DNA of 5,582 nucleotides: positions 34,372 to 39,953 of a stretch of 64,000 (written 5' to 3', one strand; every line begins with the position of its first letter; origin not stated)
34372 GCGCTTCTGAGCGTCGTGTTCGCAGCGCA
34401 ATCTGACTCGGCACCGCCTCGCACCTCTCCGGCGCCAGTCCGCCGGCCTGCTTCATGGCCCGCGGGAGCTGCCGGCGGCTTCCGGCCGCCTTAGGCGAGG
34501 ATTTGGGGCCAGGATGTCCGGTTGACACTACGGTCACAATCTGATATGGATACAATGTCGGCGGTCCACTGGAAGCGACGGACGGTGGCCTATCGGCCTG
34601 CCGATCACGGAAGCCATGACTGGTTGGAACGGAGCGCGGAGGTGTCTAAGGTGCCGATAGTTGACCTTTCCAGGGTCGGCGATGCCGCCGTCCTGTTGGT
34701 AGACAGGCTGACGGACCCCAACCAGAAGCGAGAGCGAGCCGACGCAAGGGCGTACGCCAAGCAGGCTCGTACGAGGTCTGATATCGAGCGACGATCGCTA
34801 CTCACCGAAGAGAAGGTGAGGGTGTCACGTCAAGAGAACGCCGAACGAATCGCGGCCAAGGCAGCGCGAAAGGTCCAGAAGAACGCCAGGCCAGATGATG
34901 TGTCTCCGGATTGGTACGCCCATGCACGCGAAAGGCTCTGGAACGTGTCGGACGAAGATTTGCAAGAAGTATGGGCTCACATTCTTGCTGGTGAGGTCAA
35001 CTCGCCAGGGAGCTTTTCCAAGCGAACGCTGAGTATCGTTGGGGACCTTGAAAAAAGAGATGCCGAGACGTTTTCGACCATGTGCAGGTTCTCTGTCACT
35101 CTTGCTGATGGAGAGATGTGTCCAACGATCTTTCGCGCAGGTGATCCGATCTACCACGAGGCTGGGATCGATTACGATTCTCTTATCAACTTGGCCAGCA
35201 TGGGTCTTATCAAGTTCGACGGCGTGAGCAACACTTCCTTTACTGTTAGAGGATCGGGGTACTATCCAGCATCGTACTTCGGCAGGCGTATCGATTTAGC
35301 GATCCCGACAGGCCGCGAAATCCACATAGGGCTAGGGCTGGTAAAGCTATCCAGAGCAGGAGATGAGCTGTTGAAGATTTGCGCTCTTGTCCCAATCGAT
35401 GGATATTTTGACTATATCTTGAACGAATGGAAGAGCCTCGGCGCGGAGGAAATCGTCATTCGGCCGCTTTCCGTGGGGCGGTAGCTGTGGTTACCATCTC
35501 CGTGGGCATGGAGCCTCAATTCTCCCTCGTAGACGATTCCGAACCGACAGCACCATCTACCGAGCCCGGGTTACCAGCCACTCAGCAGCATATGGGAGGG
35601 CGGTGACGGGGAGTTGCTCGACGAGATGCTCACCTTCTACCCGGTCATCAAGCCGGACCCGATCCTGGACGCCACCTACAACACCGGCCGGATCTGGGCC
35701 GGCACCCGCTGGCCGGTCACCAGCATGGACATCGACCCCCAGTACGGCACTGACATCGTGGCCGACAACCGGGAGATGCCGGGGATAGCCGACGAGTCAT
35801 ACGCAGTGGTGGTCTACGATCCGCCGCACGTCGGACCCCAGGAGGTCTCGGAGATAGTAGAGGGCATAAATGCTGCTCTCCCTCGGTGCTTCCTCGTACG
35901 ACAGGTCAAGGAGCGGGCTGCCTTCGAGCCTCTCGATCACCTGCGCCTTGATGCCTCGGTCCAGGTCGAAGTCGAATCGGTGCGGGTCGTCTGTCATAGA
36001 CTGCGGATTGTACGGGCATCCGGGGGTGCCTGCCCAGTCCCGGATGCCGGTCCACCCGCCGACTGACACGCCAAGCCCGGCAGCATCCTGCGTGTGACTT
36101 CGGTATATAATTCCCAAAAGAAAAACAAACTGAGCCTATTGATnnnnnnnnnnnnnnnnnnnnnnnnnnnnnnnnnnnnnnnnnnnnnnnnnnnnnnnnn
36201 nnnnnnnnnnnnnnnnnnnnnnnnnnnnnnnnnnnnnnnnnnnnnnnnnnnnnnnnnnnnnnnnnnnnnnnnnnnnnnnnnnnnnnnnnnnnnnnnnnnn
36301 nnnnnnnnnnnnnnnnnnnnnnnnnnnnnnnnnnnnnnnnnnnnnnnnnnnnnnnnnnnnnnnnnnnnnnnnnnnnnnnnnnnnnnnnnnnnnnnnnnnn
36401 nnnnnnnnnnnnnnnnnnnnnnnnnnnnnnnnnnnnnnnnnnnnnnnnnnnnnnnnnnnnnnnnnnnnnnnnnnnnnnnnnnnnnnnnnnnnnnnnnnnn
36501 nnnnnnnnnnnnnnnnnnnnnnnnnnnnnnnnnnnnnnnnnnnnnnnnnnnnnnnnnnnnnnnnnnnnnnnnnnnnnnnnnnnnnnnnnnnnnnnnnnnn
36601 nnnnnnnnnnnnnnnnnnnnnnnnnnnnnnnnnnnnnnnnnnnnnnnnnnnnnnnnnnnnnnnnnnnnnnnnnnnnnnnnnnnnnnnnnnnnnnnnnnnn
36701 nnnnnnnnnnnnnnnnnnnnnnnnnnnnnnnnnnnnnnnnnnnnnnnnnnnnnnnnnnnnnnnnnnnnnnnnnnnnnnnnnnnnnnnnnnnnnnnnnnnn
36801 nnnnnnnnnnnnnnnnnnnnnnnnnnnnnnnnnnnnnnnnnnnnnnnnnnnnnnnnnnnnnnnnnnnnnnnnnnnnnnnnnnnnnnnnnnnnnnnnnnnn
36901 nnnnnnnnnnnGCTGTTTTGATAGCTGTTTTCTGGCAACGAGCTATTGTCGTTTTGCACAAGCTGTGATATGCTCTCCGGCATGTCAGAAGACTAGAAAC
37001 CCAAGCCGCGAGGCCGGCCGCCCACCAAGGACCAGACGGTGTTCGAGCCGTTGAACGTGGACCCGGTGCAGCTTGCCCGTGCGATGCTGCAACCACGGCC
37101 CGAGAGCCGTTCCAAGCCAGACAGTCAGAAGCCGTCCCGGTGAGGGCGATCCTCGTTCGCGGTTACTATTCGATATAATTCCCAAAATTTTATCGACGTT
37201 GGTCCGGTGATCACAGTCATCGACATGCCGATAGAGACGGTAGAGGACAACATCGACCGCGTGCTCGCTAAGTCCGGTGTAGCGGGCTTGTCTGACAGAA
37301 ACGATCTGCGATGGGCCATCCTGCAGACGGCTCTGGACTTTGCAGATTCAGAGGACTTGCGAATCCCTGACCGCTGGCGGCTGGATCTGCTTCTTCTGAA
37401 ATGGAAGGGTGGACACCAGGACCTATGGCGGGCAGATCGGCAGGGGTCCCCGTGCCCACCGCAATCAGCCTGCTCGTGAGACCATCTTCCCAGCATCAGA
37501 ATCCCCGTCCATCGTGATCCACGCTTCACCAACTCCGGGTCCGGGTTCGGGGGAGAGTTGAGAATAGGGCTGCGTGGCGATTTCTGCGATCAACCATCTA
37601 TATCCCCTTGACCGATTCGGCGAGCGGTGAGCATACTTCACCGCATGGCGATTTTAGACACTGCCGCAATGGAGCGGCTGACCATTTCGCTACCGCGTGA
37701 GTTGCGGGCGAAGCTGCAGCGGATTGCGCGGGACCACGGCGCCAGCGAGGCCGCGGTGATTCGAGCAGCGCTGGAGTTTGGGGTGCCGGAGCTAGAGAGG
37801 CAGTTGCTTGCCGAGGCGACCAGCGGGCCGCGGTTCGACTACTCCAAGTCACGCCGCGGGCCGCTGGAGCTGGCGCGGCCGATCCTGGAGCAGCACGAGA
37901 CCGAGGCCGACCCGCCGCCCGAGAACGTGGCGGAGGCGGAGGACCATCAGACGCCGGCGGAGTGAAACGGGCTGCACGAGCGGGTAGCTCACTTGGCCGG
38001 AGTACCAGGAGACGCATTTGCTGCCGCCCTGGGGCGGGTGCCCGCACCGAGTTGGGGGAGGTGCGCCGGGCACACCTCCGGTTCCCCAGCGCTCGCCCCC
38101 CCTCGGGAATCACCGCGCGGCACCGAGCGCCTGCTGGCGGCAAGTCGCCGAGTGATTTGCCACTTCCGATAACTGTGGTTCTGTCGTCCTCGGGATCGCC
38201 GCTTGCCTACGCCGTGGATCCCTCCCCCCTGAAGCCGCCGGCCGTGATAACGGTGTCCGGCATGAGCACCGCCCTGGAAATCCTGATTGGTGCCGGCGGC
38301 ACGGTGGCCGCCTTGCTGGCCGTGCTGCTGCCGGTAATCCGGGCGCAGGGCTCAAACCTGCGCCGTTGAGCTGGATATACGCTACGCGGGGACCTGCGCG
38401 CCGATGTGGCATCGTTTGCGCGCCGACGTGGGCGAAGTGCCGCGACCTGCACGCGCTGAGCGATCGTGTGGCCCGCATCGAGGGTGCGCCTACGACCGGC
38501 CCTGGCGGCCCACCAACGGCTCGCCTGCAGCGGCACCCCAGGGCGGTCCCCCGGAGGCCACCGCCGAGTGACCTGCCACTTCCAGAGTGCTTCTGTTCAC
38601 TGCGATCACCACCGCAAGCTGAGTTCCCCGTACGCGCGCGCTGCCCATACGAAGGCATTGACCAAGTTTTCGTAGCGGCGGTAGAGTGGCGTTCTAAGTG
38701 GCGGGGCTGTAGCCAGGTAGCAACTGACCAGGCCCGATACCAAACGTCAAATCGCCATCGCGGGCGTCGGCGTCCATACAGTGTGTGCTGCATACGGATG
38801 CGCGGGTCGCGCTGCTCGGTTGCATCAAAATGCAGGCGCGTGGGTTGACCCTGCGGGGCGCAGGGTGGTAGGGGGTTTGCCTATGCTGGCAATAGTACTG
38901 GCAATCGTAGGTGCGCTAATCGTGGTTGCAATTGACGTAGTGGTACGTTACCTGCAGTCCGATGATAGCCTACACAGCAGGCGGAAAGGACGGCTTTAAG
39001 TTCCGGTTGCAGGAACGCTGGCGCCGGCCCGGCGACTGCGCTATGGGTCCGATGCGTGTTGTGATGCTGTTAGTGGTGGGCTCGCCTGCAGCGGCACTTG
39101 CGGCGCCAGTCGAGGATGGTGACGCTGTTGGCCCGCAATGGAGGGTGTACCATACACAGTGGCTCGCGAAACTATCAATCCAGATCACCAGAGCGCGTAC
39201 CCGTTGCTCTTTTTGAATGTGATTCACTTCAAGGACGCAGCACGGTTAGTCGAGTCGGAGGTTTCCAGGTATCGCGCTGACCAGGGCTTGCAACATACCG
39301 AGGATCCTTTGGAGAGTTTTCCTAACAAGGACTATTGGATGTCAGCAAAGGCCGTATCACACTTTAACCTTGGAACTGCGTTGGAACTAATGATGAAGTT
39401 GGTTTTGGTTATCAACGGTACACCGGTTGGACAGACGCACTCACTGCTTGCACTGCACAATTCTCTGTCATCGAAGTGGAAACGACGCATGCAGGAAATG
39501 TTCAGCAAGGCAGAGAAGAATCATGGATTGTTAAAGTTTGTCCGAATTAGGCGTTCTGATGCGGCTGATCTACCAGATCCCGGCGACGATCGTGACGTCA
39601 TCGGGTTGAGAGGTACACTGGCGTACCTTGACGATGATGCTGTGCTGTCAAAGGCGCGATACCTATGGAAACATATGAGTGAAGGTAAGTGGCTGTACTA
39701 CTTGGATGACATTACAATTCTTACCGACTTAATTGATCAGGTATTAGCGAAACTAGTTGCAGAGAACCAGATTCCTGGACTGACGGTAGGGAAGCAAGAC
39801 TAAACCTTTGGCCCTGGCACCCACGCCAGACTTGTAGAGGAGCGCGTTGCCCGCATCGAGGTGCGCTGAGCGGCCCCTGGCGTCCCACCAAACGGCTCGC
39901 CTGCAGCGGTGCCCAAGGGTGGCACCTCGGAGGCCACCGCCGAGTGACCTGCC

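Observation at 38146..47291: A composite ~110-bp junction sequence (modules A, B, C) recurs at cassette boundaries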

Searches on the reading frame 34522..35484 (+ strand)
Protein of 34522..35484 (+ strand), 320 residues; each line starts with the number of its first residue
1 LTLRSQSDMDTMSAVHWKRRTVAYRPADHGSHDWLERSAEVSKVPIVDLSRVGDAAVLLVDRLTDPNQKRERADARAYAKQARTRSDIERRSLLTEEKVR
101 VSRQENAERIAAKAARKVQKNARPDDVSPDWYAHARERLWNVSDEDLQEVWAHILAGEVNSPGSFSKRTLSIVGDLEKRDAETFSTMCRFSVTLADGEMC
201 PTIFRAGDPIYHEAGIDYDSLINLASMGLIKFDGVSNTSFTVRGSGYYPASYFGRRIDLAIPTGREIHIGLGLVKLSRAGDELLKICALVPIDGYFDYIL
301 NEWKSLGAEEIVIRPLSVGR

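Call 44: search_protein_families(library=pfam, max_evalue=0.0001, proteins=[window:34522-35484:+])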
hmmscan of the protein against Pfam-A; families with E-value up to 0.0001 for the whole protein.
window:34522-35484:+ (320 aa): 1 family
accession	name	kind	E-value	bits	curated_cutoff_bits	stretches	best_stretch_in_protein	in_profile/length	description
PF10987.13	DUF2806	-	1.1e-28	101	24.5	1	98-298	9-219/221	Protein of unknown function (DUF2806)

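Call 95: search_protein_families(library=padloc, max_evalue=0.01, proteins=[window:34522-35481:+])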
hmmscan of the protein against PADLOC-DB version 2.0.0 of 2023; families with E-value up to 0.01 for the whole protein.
window:34522-35481:+ (320 aa): 0 families

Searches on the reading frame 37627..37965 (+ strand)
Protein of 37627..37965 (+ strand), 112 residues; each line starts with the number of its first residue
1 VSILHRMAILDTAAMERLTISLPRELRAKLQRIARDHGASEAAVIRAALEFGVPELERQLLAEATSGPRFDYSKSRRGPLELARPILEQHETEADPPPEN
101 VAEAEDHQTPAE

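Call 9: search_protein_families(library=pfam, max_evalue=0.01, proteins=[window:37627-37965:+])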
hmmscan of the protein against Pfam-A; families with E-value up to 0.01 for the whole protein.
window:37627-37965:+ (112 aa): 1 family
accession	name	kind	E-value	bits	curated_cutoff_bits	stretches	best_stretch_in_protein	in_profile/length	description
PF01402.27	RHH_1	-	4.6e-06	26.8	20.5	1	17-51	1-35/39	Ribbon-helix-helix protein, copG family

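Call 95: search_protein_families(library=padloc, max_evalue=0.01, proteins=[window:37627-37962:+])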
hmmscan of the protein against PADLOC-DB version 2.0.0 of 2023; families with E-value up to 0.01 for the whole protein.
window:37627-37962:+ (112 aa): 0 families

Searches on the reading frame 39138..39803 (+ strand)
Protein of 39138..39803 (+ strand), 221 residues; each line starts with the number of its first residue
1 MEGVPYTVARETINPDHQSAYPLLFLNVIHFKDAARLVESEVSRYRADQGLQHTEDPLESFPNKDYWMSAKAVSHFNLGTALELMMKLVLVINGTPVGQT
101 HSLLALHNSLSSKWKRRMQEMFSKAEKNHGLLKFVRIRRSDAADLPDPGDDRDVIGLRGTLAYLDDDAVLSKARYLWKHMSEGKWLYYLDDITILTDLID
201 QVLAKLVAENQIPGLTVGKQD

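Call 9: search_protein_families(library=pfam, max_evalue=0.01, proteins=[window:39138-39803:+])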
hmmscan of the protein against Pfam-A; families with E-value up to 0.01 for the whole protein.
window:39138-39803:+ (221 aa): 0 families

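Call 11: find_encoding_contigs(protein=window:39138-39803:+, flank=10000, max_places=10)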
Protein window:39138-39803:+ (221 aa): no gene with exactly this product is on record in the collection.

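Call 23: search_protein_families(library=pfam, max_evalue=1, proteins=[window:39138-39800:+])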
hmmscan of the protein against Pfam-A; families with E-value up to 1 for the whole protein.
window:39138-39800:+ (221 aa): 0 families

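Call 24: search_protein_families(library=phrogs, max_evalue=0.01, proteins=[window:39138-39800:+])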
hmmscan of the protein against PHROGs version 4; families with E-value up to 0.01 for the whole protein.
window:39138-39800:+ (221 aa): 0 families

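Call 95: search_protein_families(library=padloc, max_evalue=0.01, proteins=[window:39138-39800:+])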
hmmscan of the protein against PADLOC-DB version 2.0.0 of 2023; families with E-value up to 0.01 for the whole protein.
window:39138-39800:+ (221 aa): 0 families

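Call 96: search_solved_structures(query=window:39138-39800:+, max_evalue=1)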
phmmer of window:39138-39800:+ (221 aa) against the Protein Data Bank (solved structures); distinct sequences matched with E-value up to 1: 1.
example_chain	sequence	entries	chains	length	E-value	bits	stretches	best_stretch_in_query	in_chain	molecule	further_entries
4r6f_A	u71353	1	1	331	0.27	13.8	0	174-198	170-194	Leucine rich repeat DLRR_I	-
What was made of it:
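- Tried and rejected: Scans against Pfam, PHROGs, PADLOC and PDB gave no significant family (calls 23, 24, 95, 96).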
